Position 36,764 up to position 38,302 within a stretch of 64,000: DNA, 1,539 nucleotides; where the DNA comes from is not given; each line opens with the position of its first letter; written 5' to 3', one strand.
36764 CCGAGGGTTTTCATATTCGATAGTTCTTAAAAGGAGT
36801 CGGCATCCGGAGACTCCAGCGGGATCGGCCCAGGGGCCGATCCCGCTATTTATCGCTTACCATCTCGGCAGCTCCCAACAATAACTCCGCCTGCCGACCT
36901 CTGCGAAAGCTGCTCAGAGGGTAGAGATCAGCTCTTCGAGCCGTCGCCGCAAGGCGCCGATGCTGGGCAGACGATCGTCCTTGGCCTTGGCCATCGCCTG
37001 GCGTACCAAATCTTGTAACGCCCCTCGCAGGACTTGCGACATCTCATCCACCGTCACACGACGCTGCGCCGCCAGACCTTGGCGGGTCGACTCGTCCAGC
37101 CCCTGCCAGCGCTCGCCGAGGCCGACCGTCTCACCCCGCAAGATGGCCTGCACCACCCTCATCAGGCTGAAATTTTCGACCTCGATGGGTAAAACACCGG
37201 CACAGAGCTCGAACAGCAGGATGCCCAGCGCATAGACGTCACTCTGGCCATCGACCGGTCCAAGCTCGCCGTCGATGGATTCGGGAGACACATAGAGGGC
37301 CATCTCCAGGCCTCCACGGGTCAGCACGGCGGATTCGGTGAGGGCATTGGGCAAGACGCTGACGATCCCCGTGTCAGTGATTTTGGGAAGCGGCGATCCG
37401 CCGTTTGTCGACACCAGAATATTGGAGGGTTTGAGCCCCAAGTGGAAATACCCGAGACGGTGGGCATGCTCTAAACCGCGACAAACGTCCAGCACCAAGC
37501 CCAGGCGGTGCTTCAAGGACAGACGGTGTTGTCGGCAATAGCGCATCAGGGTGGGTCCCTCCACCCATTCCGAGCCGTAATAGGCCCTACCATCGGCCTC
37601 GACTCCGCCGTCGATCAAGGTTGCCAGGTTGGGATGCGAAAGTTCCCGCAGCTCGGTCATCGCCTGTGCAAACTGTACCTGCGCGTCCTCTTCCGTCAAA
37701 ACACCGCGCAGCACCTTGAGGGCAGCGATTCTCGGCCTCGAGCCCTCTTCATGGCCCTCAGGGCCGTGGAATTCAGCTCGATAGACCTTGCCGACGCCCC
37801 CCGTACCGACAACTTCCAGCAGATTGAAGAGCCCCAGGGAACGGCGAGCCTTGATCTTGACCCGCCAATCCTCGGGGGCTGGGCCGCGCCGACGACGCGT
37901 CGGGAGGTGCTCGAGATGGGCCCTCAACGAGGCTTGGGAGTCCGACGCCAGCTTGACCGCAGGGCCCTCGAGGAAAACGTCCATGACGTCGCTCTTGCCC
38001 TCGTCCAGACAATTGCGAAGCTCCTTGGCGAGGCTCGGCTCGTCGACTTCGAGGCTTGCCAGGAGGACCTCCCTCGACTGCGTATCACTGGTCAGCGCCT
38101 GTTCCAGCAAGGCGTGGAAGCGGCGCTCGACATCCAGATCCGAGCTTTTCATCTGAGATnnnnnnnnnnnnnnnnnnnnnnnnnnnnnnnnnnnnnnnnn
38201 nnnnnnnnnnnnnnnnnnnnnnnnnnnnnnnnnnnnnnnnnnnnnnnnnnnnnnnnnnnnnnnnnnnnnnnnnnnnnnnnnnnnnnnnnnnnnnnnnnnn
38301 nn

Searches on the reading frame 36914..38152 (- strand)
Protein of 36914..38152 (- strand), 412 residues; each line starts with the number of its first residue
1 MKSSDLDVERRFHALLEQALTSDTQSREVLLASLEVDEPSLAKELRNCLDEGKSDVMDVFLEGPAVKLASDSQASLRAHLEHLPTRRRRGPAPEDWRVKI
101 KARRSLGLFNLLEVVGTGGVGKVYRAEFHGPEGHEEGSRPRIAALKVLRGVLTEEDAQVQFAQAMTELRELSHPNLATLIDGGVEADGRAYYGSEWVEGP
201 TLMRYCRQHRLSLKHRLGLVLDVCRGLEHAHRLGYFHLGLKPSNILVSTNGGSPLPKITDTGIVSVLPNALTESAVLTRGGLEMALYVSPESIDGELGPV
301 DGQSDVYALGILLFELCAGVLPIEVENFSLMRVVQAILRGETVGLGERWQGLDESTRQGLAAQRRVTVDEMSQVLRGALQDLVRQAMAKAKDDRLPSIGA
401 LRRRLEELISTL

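Call 69: search_protein_families(library=pfam, proteins=[window:36914-38152:-], max_evalue=0.0001)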
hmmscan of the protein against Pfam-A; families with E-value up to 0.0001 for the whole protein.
window:36914-38152:- (412 aa): 2 families
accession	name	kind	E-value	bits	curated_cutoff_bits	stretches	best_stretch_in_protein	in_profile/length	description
PF00069.31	Pkinase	-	7e-24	85.1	31.7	1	110-327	2-201/263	Protein kinase domain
PF07714.23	PK_Tyr_Ser-Thr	-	1.4e-21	77.4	23.1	1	111-337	3-217/258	Protein tyrosine and serine/threonine kinase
